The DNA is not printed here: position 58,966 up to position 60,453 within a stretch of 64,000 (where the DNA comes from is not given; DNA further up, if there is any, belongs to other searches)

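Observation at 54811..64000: Group-4 membrane-bound [NiFe]-hydrogenase (Mbh/Ech-like) cluster led by an AsrA/AsrB-like (HydB/HydG-like) NAD(P)H-type module and followed by Mrp antiporter subunits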

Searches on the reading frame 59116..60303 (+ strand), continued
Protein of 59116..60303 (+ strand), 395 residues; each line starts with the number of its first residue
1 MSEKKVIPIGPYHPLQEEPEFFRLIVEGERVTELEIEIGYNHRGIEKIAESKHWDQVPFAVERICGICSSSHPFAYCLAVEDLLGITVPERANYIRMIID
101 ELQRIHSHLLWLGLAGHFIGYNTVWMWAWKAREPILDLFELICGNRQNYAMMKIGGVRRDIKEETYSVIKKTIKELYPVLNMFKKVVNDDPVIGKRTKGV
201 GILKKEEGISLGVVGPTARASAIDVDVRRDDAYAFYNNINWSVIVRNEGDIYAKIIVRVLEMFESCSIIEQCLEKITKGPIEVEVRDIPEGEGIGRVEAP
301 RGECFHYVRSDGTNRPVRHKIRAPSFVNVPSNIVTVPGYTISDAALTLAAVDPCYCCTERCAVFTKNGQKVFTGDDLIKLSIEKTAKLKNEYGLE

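Call 16: search_solved_structures(query=window:59116-60303:+, max_evalue=1e-10, show_alignments=2)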
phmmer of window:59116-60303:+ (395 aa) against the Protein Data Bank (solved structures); distinct sequences matched with E-value up to 1e-10: 70 (the best 60 are shown).
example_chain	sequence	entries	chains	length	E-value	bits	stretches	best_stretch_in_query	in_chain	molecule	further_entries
6cfw_L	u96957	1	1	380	2.2e-87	296.6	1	7-360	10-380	Membrane-bound hydrogenase subunit alpha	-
7z0s_E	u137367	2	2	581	2.8e-73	250.2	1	4-384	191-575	Formate hydrogenlyase subunit 5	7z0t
7q5y_B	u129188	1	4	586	2.1e-64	221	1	6-283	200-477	NADH-quinone oxidoreductase subunit C/D 2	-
2fug_4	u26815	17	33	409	6e-64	219.5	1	5-282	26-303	NADH-quinone oxidoreductase chain 4 | NADH-QUINONE OXIDOREDUCTASE SUBUNIT 4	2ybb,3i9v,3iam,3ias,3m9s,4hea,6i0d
8e9g_D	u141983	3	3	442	1e-61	212.2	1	3-284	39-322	NADH-quinone oxidoreductase subunit D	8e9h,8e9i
6hum_H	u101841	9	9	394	4e-55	190.4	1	3-291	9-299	NAD(P)H-quinone oxidoreductase subunit H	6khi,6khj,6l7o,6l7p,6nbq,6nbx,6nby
7eu3_H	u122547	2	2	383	8.6e-53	182.7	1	6-287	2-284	NAD(P)H-quinone oxidoreductase subunit H, chloroplastic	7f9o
9grx_H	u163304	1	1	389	3.7e-51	177.4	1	5-286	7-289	NAD(P)H-quinone oxidoreductase subunit H, chloroplastic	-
7wfg_H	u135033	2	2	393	3.9e-51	177.3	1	6-283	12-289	NAD(P)H-quinone oxidoreductase subunit H, chloroplastic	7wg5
9iho_D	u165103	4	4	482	2.9e-50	174.4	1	8-285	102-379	NUCM (49 kDa) subunit of mitochondrial NADH:ubiquinone oxidoreductase (Complex I)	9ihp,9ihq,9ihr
6u8y_L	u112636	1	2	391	3.3e-50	174.2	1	9-354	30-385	NADH dehydrogenase subunit D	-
7awt_D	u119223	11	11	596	7.2e-50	173.1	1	7-283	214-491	NADH-quinone oxidoreductase subunit C/D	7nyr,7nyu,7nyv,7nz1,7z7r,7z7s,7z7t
9taj_C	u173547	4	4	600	7.4e-50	173.1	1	7-283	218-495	NADH-quinone oxidoreductase subunit C/D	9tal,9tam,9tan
7p61_C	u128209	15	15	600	1.4e-49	172.2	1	7-283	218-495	NADH-quinone oxidoreductase subunit C/D | NADH-quinone oxidoreductase subunit CD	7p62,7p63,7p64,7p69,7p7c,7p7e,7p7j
8qby_D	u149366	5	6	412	2.3e-49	171.4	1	7-280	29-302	NADH-quinone oxidoreductase subunit D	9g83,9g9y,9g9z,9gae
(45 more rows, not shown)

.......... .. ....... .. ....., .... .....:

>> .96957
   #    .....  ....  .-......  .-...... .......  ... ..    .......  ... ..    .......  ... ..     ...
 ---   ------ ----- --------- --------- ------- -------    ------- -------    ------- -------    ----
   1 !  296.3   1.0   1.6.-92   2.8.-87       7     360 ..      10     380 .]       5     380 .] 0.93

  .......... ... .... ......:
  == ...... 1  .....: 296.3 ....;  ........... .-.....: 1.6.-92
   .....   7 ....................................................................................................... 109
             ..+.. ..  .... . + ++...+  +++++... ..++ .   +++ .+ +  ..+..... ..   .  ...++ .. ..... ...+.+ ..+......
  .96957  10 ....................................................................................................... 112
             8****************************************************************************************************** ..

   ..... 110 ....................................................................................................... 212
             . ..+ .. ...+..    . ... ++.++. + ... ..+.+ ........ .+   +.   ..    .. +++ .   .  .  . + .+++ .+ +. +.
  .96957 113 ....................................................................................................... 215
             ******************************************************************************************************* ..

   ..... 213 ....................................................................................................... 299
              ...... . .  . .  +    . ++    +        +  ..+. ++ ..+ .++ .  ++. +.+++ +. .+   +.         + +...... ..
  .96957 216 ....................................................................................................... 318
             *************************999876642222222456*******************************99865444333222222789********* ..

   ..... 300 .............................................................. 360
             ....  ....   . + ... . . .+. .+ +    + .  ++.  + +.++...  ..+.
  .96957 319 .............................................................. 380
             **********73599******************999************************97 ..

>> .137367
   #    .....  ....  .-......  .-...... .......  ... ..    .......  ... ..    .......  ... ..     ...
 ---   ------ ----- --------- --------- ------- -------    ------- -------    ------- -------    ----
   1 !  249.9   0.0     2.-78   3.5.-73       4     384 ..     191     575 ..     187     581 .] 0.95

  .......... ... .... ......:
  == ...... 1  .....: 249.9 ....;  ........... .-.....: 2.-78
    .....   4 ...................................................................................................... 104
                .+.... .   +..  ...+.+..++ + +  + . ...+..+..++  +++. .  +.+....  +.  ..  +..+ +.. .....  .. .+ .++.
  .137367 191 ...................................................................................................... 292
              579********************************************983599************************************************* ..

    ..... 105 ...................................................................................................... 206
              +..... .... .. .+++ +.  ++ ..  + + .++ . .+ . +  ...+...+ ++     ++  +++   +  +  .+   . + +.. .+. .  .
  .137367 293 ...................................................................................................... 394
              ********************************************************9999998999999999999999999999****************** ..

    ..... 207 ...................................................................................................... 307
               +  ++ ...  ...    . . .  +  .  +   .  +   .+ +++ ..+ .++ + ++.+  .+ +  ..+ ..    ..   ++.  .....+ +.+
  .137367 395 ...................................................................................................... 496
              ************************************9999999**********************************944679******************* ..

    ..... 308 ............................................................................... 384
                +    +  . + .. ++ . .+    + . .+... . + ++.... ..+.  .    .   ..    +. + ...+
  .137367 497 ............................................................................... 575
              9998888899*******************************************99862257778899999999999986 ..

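Call 21: find_related_loci(query=A1, collection=genome_contigs, flank=10000)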
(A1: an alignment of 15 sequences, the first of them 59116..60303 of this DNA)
Query A1 (395 aa) in genome_contigs; peptide patterns used: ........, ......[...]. (x = any residue, [..] = any of these).
600 stretches matched a pattern (row limit reached: there are more); 549 encode a relative of the query (tblastn E <= 1e-3); the best 80 are kept; 80 distinct loci.
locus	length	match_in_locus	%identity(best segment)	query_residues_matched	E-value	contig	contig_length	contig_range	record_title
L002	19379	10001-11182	94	1-394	0e+0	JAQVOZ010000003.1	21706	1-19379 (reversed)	MAG: Candidatus Omnitrophota bacterium isolate STF1_192 NODE_5775_length_21706_cov_2.726586_Sandtown_F1, whole genome sh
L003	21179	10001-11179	81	1-393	0e+0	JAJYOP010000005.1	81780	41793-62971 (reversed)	MAG: bacterium isolate DBS2-5.bin57 NODE_152_length_81780_cov_4.976633, whole genome shotgun sequence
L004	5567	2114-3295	81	1-394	0e+0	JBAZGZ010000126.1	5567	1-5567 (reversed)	MAG: Candidatus Omnitrophota bacterium isolate SO_2017_LW3_58 NODE_53121_length_5567_cov_0.893015_LW162_2017, whole geno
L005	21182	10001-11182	79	1-394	0e+0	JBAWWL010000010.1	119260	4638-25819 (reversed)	MAG: Candidatus Omnitrophota bacterium isolate ELA036 MAG036_10, whole genome shotgun sequence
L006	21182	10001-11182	79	1-394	0e+0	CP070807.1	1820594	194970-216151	MAG: Candidatus Omnitrophota bacterium isolate bin1292 chromosome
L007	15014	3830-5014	78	1-392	0e+0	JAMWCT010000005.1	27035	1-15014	MAG: Candidatus Omnitrophota bacterium isolate QZM4_2.bins.51.Tibet NODE_6007_length_27035_cov_1.641036, whole genome sh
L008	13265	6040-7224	73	3-393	0e+0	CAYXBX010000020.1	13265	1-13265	MAG TPA_asm: uncultured Planctomycetia bacterium isolate binchicken_co184_695 genome assembly, contig: NODE_8748_length_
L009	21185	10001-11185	74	3-393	0e+0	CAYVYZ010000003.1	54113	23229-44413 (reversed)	MAG TPA_asm: uncultured Planctomycetia bacterium isolate binchicken_co19_503 genome assembly, contig: NODE_623_length_54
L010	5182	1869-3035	74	3-391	0e+0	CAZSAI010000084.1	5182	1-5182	MAG TPA_asm: uncultured Planctomycetia bacterium isolate binchicken_co19_531 genome assembly, contig: NODE_28569_length_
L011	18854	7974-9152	70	1-389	0e+0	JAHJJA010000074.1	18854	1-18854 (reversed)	MAG: Candidatus Omnitrophota bacterium isolate Modern_marine_rock_biofilm.mb.15 Modern_marine_rock.mb.15_k141_427539, wh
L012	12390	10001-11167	70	1-388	0e+0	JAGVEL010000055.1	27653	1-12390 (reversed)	MAG: Candidatus Omnitrophota bacterium isolate DeMMO2_11 c_000000003294, whole genome shotgun sequence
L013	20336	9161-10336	69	1-391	0e+0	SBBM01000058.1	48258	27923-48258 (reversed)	MAG: Planctomycetales bacterium isolate Bin_37_1_1 Hy_contig3880, whole genome shotgun sequence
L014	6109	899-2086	68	1-392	0e+0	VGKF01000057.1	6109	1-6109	MAG: Candidatus Omnitrophota bacterium isolate K_DeepCast_150m_m2_086 K_DeepCast_150m_m2_086_Ga0194126_10027557, whole g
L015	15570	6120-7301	69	1-393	0e+0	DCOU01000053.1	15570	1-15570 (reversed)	MAG TPA_asm: Candidatus Omnitrophica bacterium UBA1562 UBA1562_contig_54580, whole genome shotgun sequence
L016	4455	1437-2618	69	1-390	0e+0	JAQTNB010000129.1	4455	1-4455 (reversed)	MAG: Candidatus Omnitrophota bacterium isolate STA_54 NODE_51698_length_4455_cov_2.292514_Sandtown_A, whole genome shotg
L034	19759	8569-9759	67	1-393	0e+0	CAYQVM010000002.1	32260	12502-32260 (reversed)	MAG TPA_asm: uncultured Planctomycetia bacterium isolate binchicken_co266_91 genome assembly, contig: NODE_2356_length_3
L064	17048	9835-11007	65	5-394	3e-177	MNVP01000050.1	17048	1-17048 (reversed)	MAG: Candidatus Omnitrophica bacterium CG1_02_40_15 cg1_0.2_scaffold_2987_c, whole genome shotgun sequence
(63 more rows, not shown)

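Call 24: search_protein_families(library=pfam, proteins=[L006:3985-5574:+, L006:5582-7249:+, L006:2891-3961:+, L001:14949-15551:+, L001:15566-16663:+, L001:12270-13772:+, L001:13762-14265:+, L001:16668-17087:+, L001:17084-17872:+], max_evalue=0.001)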
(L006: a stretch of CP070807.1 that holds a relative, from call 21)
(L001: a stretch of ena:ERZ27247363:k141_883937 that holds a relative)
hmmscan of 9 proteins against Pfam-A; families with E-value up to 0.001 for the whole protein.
L006:3985-5574:+ (529 aa): 6 families
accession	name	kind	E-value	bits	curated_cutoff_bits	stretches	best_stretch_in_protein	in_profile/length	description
PF05746.21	DALR_1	-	3.4e-32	111.4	22.3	1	415-529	1-117/117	DALR anticodon binding domain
PF00750.26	tRNA-synt_1d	-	2.6e-27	96.1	23.3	1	101-384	4-304/349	tRNA synthetases class I (R), catalytic domain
PF03485.21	Arg_tRNA_synt_N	-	7.1e-16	59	21.5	1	12-90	7-85/85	Arginyl tRNA synthetase N terminal domain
PF09334.17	tRNA-synt_1g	-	9.8e-08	31.6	20.1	0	221-279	68-126/391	tRNA synthetases class I (M)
PF00133.28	tRNA-synt_1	-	4.1e-05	23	22.7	0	321-396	335-411/414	tRNA synthetases class I (I, L, M and V)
PF01406.26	tRNA-synt_1e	-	0.00049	20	27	0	353-404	247-297/301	tRNA synthetases class I (C) catalytic domain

L006:5582-7249:+ (555 aa): 3 families
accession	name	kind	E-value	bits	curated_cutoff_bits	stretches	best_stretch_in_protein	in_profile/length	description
PF01368.27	DHH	-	2.6e-20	73.4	28.1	1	78-206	1-104/125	DHH family, N-terminal domain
PF17768.7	RecJ_OB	-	1.1e-11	45.1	27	1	446-542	1-100/107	RecJ OB domain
PF02272.25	DHHA1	-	1.8e-11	44.8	25.9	1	342-432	6-101/102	DHHA1 domain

L006:2891-3961:+ (356 aa): 1 family
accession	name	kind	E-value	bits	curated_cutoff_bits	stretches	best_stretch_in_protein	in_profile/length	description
PF00291.31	PALP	-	3e-69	234.1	35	1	24-309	1-284/295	Pyridoxal-phosphate dependent enzyme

L001:14949-15551:+ (200 aa): 9 families
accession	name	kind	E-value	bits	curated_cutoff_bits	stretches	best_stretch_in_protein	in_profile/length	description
PF00037.32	Fer4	-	1.6e-10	40.8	21.1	1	40-62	1-23/24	4Fe-4S binding domain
PF12838.12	Fer4_7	-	2e-09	38.2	27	1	46-94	1-48/52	4Fe-4S dicluster domain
PF13187.11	Fer4_9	-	4e-08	33.6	27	2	46-95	1-48/52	4Fe-4S dicluster domain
PF12797.12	Fer4_2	-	1.2e-07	31.6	24.5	1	39-59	2-22/22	4Fe-4S binding domain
PF14697.11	Fer4_21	-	2e-07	31.4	35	1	43-61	37-56/59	4Fe-4S dicluster domain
PF13237.11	Fer4_10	-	3.9e-06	27.1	25.5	1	41-94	3-52/53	4Fe-4S dicluster domain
PF12837.12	Fer4_6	-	1.1e-05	25.5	25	1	44-62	6-24/24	4Fe-4S binding domain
PF13484.11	Fer4_16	-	6.5e-05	24.1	30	1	46-65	1-20/66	4Fe-4S double cluster binding domain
PF13183.11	Fer4_8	-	0.00028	21.8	27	0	45-94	3-64/68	4Fe-4S dicluster domain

L001:15566-16663:+ (365 aa): 2 families
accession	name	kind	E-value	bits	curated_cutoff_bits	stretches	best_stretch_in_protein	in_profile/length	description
PF00702.32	Hydrolase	-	2.4e-08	35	26.4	1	1-167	1-181/191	haloacid dehalogenase-like hydrolase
PF13419.12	HAD_2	-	1.9e-05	25.3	23.8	1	67-181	61-176/178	Haloacid dehalogenase-like hydrolase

L001:12270-13772:+ (500 aa): 3 families
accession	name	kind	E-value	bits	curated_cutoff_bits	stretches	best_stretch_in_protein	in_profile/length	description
PF00361.26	Proton_antipo_M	-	8e-73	245.6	21.5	1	129-418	3-293/294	NADH:quinone oxidoreductase/Mrp antiporter, TM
PF00662.26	Proton_antipo_N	-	7.7e-10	39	24.5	1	73-111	13-51/51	NADH-Ubiquinone oxidoreductase (complex I), chain 5 N-terminus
PF10125.14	NADHdeh_related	-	8.9e-08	32.2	27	1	112-234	70-189/218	NADH dehydrogenase I, subunit N related protein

L001:13762-14265:+ (167 aa): 1 family
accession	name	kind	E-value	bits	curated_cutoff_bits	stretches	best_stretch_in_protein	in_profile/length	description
PF01899.21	MNHE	-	1.7e-32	112.7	27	1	10-165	3-145/145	Na+/H+ ion antiporter subunit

L001:16668-17087:+ (139 aa): 1 family
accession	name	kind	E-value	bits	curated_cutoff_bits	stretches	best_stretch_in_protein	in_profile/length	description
PF12092.13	DUF3568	-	1.5e-05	25.5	23.2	1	18-114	3-103/124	Protein of unknown function (DUF3568)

L001:17084-17872:+ (262 aa): 2 families
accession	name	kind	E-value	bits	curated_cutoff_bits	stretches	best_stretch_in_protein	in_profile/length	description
PF00565.23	SNase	-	9.5e-21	74.7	21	1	49-158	1-105/107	Staphylococcal nuclease homologue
PF01336.31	tRNA_anti-codon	-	0.0003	21.1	27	0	178-252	2-71/75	OB-fold nucleic acid binding domain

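Call 34: search_protein_families(library=pfam, proteins=[L034:3453-4076:+, L064:4823-5278:+, L011:3221-3694:+, L013:4485-4958:+], max_evalue=0.0001)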
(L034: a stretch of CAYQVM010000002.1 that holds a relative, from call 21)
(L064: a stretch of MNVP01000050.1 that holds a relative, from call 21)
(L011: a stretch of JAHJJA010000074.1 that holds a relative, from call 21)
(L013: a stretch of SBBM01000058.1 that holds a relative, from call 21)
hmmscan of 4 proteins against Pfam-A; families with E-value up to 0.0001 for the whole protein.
L034:3453-4076:+ (207 aa): 3 families
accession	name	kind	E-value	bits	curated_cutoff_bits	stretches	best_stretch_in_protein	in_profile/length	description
PF02629.25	CoA_binding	-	9.4e-25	87.7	22.3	1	79-176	1-96/97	CoA binding domain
PF06971.19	Put_DNA-bind_N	-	1.9e-13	50.7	27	1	5-50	1-48/49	Putative DNA-binding protein N-terminus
PF01408.29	GFO_IDH_MocA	-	3.1e-05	25.1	24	1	83-170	2-89/120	Oxidoreductase family, NAD-binding Rossmann fold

L064:4823-5278:+ (151 aa): 13 families
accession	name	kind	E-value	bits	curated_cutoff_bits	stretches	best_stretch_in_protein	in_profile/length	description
PF09383.16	NIL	-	5.6e-17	61.8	24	1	21-87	2-71/73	NIL domain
PF00037.32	Fer4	-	1.7e-12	47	21.1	1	96-116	3-23/24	4Fe-4S binding domain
PF13187.11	Fer4_9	-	1.1e-11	45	27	1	100-146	1-51/52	4Fe-4S dicluster domain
PF12838.12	Fer4_7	-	3.1e-10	40.8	27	1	100-145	1-51/52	4Fe-4S dicluster domain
PF13237.11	Fer4_10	-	1.1e-09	38.5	25.5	1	94-143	2-53/53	4Fe-4S dicluster domain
PF12837.12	Fer4_6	-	1.6e-09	37.7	25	1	97-116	5-24/24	4Fe-4S binding domain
PF12797.12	Fer4_2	-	1.3e-08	34.6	24.5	0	95-113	4-22/22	4Fe-4S binding domain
PF13484.11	Fer4_16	-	1.8e-07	32.3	30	0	100-119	1-20/66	4Fe-4S double cluster binding domain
PF12800.12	Fer4_4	-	1.8e-07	31.4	24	0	100-114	3-17/17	4Fe-4S binding domain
PF13183.11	Fer4_8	-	2e-06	28.7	27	0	99-114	52-67/68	4Fe-4S dicluster domain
PF14697.11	Fer4_21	-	2.3e-06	28.1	35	1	97-147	4-57/59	4Fe-4S dicluster domain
PF13746.11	Fer4_18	-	1.1e-05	26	27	1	95-143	55-96/114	4Fe-4S dicluster domain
PF12798.12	Fer4_3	-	3.3e-05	24.8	27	0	101-115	1-15/15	4Fe-4S binding domain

L011:3221-3694:+ (157 aa): 1 family
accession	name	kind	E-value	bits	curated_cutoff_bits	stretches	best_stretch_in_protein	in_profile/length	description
PF09424.15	YqeY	-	3e-46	157.5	27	1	9-151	2-143/143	Yqey-like protein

L013:4485-4958:+ (157 aa): 1 family
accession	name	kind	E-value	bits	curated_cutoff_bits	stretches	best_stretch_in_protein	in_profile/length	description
PF01750.23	HycI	-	1.5e-13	51.2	23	1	24-145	3-127/130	Hydrogenase maturation protease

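Call 43: search_solved_structures(query=L001:14949-15551:+, max_evalue=0.001)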
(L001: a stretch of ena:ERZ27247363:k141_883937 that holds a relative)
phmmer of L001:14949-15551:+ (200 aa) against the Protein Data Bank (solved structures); distinct sequences matched with E-value up to 0.001: 106 (the best 60 are shown).
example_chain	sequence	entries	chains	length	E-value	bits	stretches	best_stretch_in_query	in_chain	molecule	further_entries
7z0s_F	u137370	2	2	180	1.9e-18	70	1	21-146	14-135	Formate hydrogenlyase subunit 6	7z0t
9sfi_T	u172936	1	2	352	3.7e-13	52.7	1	36-97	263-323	4Fe-4S ferredoxin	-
6cfw_N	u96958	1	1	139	7.9e-13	51.6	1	11-61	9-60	NADH-plastoquinone oxidoreductase subunit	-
6hum_I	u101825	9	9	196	1.1e-11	47.8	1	18-114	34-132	NAD(P)H-quinone oxidoreductase subunit I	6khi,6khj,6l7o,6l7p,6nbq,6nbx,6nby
7wfg_I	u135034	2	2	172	1.5e-11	47.4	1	19-114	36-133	NAD(P)H-quinone oxidoreductase subunit I, chloroplastic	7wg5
9grx_I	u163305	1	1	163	3.4e-11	46.3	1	19-114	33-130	NAD(P)H-quinone oxidoreductase subunit I, chloroplastic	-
7eu3_I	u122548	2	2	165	3.9e-11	46.1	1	19-114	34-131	NAD(P)H-quinone oxidoreductase subunit I, chloroplastic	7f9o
7zm7_I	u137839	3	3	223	3.2e-10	43.1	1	6-117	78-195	Oxidoreductase-like protein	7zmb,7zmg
5t5i_F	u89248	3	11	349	4.1e-10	42.7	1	36-100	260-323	Tungsten formylmethanofuran dehydrogenase subunit fwdF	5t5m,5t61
8b9z_I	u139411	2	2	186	5.5e-10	42.3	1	10-129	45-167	NADH dehydrogenase (ubiquinone) 23 kDa subunit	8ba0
7ar7_I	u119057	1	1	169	5.9e-10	42.2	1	7-118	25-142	NADH dehydrogenase [ubiquinone] iron-sulfur protein 8-A, mitochondrial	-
8esw_S8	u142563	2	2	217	8.7e-10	41.7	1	10-129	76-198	NADH dehydrogenase (ubiquinone) 23 kDa subunit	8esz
7b0n_I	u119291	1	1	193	8.9e-10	41.6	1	9-117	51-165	Subunit NUIM of protein NADH:Ubiquinone Oxidoreductase (Complex I)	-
7a23_D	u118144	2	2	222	1.2e-09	41.2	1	7-118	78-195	TYKY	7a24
7aqr_I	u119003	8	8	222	1.3e-09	41.1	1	7-118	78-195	NADH dehydrogenase [ubiquinone] iron-sulfur protein 8-A, mitochondrial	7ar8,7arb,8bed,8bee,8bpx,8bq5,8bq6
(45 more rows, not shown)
